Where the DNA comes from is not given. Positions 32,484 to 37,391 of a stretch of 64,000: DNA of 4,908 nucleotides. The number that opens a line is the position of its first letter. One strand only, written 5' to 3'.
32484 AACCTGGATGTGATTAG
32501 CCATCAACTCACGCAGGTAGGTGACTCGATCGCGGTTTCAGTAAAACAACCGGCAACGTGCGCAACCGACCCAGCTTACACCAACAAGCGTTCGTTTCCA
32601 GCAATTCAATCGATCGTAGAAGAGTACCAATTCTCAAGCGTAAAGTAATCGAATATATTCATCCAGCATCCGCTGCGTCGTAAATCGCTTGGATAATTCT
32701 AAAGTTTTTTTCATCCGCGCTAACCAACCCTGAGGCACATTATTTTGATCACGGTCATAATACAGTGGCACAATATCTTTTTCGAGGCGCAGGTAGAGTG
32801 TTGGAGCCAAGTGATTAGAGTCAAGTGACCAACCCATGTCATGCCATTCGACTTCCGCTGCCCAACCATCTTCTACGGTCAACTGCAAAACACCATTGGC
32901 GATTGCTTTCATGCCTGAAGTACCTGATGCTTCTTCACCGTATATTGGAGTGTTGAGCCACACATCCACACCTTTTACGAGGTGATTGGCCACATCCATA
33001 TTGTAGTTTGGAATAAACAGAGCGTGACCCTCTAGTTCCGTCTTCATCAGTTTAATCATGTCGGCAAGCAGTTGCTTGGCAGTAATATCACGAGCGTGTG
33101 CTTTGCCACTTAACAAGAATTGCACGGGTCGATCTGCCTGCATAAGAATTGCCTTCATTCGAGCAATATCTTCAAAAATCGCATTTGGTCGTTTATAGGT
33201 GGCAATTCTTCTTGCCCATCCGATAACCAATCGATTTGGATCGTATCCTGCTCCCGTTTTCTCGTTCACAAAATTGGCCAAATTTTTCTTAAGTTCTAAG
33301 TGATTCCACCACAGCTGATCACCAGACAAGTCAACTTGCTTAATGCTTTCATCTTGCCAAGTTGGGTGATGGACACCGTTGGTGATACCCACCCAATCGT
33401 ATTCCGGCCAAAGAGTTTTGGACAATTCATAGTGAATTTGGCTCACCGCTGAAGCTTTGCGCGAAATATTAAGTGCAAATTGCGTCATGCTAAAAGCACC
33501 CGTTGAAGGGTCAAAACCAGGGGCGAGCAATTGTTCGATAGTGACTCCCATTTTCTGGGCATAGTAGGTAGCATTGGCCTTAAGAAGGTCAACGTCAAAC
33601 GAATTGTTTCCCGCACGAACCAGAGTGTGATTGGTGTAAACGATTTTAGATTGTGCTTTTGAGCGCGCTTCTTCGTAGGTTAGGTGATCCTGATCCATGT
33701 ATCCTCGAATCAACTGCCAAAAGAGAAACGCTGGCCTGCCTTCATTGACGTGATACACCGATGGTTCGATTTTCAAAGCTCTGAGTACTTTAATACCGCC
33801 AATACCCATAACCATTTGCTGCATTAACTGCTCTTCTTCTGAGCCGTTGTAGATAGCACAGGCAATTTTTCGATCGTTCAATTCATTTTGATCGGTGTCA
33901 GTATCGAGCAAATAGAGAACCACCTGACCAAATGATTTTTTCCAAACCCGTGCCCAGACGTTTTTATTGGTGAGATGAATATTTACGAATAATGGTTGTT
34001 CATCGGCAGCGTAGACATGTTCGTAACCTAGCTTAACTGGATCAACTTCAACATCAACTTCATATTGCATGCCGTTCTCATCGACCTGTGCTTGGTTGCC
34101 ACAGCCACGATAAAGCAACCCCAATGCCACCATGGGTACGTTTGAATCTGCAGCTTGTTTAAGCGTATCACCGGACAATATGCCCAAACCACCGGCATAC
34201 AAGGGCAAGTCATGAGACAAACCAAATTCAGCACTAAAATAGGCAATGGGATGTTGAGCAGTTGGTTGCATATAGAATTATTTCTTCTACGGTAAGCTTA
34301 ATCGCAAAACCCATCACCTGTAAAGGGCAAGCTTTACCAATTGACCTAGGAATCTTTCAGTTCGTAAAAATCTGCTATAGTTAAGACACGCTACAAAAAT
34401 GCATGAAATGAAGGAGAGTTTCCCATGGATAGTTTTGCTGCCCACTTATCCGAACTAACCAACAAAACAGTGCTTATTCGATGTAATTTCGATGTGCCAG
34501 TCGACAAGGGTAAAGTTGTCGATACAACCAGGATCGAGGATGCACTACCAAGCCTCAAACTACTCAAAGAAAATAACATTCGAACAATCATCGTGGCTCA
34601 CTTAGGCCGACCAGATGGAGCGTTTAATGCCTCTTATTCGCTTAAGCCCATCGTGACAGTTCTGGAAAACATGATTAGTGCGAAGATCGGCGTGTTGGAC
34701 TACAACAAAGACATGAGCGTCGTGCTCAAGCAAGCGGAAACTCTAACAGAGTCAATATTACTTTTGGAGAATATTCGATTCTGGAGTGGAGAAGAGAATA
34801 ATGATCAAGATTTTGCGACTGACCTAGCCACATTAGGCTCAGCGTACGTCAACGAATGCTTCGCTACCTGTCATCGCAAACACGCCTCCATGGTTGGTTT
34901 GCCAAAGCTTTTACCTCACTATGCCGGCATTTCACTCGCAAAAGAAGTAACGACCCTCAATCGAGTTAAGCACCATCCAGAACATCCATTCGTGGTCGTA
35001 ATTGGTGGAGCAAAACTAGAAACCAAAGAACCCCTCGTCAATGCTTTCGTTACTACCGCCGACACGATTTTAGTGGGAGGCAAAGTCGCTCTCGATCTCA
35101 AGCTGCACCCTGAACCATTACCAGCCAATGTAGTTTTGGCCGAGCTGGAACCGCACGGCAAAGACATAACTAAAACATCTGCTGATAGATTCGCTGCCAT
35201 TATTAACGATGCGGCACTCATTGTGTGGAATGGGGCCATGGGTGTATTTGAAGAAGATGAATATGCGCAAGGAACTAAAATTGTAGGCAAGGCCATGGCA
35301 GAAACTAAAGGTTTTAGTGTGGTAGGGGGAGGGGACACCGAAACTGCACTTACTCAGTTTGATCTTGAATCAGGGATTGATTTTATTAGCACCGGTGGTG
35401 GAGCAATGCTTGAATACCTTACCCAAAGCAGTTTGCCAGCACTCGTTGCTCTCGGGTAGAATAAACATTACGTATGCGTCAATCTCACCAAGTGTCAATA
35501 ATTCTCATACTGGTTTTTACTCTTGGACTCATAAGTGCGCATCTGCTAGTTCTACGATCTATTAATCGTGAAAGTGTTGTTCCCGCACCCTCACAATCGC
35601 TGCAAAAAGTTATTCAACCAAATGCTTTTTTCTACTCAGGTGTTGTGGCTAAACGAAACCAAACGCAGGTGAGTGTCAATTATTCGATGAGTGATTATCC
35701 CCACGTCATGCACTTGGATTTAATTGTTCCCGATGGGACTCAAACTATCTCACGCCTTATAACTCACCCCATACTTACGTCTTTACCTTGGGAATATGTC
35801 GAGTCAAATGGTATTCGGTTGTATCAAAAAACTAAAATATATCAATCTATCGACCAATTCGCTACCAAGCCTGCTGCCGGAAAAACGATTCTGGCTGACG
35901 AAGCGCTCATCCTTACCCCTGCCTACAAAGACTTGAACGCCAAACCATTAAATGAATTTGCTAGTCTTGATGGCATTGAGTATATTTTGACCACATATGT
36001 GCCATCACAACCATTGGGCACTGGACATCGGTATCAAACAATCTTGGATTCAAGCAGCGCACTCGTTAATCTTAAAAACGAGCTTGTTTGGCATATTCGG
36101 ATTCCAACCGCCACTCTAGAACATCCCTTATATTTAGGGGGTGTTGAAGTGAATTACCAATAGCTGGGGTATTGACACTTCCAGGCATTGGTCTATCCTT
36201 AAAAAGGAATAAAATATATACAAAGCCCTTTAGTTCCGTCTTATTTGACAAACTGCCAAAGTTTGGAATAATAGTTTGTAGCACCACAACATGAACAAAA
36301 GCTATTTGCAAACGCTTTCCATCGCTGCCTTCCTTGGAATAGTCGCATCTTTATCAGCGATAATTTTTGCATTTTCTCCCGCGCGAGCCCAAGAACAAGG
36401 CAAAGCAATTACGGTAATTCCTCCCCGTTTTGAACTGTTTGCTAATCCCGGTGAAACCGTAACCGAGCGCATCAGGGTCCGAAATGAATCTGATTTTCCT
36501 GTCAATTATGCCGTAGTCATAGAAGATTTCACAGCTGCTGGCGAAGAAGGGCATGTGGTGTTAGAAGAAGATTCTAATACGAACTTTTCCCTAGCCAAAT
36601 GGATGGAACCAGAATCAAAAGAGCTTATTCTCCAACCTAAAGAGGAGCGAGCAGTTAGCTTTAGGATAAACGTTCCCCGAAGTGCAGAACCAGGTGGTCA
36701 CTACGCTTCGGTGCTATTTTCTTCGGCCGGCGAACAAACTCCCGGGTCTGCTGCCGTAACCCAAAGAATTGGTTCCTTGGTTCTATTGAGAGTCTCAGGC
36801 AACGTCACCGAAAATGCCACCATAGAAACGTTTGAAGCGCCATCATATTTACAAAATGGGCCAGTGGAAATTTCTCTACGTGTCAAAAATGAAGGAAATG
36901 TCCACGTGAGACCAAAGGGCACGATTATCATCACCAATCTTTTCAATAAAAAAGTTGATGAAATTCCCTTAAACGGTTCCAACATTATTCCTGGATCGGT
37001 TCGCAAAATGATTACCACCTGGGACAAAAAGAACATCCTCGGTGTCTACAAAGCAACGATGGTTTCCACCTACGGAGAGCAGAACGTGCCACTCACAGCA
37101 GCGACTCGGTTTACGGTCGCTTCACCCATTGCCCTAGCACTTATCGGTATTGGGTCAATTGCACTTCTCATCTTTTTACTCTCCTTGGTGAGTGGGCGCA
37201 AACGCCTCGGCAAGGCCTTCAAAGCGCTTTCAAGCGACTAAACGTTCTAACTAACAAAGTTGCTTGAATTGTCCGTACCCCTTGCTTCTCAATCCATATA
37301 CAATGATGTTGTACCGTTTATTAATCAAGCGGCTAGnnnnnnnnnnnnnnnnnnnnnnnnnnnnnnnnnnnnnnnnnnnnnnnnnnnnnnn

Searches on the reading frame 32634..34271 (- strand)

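Call 8: search_protein_families(library=pfam, proteins=[window:32634-34271:-], max_evalue=0.01)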
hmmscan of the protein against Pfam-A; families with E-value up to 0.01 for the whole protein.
window:32634-34271:- (545 aa): 1 family
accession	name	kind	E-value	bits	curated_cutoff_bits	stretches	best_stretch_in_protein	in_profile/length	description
PF00343.26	Phosphorylase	-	3.2e-22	79.1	27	2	326-474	425-584/713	Carbohydrate phosphorylase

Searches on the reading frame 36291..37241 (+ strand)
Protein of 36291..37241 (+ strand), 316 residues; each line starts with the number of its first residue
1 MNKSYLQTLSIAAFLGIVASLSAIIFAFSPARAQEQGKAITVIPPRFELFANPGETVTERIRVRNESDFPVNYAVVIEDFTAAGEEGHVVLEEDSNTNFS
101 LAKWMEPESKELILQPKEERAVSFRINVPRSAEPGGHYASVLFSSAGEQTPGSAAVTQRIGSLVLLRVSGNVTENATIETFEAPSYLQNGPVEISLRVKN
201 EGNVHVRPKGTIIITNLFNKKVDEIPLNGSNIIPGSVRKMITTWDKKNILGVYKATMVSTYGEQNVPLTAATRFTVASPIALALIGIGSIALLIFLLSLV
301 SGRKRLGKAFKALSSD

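Call 45: search_protein_families(library=pfam, proteins=[window:36291-37241:+], max_evalue=0.01)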
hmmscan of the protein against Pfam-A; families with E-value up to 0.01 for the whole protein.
window:36291-37241:+ (316 aa): 2 families
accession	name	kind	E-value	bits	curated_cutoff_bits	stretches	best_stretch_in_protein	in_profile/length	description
PF06030.18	WxLIP_PGBD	-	1.8e-06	28.4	27.3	1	47-143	19-119/121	WxL Interacting Protein, peptidoglycan binding domain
PF22067.2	Cep192_D3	-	0.0042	17.6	27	0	154-207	13-66/99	Cep192 domain 3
